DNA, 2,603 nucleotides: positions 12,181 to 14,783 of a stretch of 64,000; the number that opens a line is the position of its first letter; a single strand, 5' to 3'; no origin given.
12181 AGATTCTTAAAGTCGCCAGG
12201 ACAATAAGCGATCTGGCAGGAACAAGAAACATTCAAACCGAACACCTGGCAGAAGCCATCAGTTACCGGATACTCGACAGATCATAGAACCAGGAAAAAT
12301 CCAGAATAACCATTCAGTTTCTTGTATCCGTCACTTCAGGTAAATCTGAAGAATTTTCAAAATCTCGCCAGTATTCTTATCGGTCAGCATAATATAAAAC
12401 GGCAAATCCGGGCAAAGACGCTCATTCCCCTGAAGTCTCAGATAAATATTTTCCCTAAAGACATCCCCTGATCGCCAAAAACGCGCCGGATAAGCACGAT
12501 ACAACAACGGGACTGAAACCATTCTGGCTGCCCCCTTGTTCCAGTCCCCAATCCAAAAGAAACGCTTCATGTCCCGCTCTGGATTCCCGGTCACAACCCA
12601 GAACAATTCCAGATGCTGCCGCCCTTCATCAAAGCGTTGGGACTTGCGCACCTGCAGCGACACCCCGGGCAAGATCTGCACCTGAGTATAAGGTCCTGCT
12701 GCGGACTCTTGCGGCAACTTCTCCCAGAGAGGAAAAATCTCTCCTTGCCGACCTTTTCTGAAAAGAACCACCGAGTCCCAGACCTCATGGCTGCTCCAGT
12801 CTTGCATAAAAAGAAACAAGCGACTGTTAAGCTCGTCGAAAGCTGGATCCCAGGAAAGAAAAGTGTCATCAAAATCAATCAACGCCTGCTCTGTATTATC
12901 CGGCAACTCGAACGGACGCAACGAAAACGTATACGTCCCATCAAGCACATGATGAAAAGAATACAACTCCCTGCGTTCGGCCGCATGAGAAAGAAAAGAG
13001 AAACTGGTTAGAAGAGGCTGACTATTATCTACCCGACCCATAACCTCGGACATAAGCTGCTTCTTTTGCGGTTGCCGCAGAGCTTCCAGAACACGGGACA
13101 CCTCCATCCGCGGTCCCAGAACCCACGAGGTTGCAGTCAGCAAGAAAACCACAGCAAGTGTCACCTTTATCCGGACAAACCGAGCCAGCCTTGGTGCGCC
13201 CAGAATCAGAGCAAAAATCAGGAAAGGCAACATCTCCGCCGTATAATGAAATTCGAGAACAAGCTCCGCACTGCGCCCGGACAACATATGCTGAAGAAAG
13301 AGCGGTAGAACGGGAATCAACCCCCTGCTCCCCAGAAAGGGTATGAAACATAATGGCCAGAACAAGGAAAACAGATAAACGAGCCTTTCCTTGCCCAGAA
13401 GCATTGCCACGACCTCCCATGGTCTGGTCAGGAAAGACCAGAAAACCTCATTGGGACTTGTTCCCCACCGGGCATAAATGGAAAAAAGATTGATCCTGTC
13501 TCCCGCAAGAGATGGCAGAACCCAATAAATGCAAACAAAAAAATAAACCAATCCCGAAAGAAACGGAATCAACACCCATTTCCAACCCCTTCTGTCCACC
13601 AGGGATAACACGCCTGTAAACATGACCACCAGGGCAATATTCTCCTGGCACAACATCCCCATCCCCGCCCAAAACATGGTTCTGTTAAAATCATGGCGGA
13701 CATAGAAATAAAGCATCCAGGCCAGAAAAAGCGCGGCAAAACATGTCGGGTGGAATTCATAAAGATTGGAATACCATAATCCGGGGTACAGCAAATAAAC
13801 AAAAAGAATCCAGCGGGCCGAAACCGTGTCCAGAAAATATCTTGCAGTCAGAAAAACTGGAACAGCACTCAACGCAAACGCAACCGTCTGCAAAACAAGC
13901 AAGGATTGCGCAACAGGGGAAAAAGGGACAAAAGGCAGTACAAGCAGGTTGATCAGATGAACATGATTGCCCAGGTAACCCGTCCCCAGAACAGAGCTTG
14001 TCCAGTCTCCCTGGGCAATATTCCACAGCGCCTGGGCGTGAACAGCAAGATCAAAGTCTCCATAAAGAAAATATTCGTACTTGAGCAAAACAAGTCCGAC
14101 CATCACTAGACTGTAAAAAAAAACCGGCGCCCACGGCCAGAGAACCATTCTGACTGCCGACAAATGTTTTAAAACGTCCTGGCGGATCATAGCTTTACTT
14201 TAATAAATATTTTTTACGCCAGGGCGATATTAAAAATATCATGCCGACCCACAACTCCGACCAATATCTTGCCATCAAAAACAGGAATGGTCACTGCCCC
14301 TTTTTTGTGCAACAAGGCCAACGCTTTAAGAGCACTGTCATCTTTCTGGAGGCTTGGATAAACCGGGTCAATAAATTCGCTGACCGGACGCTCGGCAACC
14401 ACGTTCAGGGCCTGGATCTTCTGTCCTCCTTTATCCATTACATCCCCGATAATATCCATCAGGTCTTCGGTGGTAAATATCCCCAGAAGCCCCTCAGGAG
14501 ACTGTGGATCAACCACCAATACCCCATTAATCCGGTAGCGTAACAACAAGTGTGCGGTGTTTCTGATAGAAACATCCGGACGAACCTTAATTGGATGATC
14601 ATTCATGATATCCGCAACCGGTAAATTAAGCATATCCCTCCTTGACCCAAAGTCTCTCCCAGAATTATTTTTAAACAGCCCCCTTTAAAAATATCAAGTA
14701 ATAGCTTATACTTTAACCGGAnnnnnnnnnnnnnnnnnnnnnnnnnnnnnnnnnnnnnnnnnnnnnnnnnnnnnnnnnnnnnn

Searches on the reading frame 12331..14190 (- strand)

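Call 6: search_protein_families(library=pfam, max_evalue=1, proteins=[window:12331-14190:-])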
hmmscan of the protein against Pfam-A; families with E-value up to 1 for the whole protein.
window:12331-14190:- (619 aa): 1 family
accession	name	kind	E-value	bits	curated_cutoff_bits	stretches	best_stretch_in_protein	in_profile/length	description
PF09852.15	DUF2079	-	2.4e-45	155.9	28.2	1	40-413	4-401/459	Predicted membrane protein (DUF2079)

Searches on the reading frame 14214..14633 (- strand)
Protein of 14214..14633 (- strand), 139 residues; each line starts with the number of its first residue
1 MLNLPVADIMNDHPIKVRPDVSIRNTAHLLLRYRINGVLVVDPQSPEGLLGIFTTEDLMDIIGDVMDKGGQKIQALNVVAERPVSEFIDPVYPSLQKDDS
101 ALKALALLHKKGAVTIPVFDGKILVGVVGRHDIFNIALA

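Call 6: search_protein_families(library=pfam, max_evalue=1, proteins=[window:14214-14633:-])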
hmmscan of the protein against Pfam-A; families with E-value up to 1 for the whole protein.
window:14214-14633:- (139 aa): 2 families
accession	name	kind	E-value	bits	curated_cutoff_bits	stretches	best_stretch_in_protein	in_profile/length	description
PF00571.33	CBS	-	4.2e-18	65.9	24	2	6-62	1-55/57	CBS domain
PF22583.2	UPF0425_C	-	0.19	12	27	1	95-118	24-47/70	UPF0425 C-terminal domain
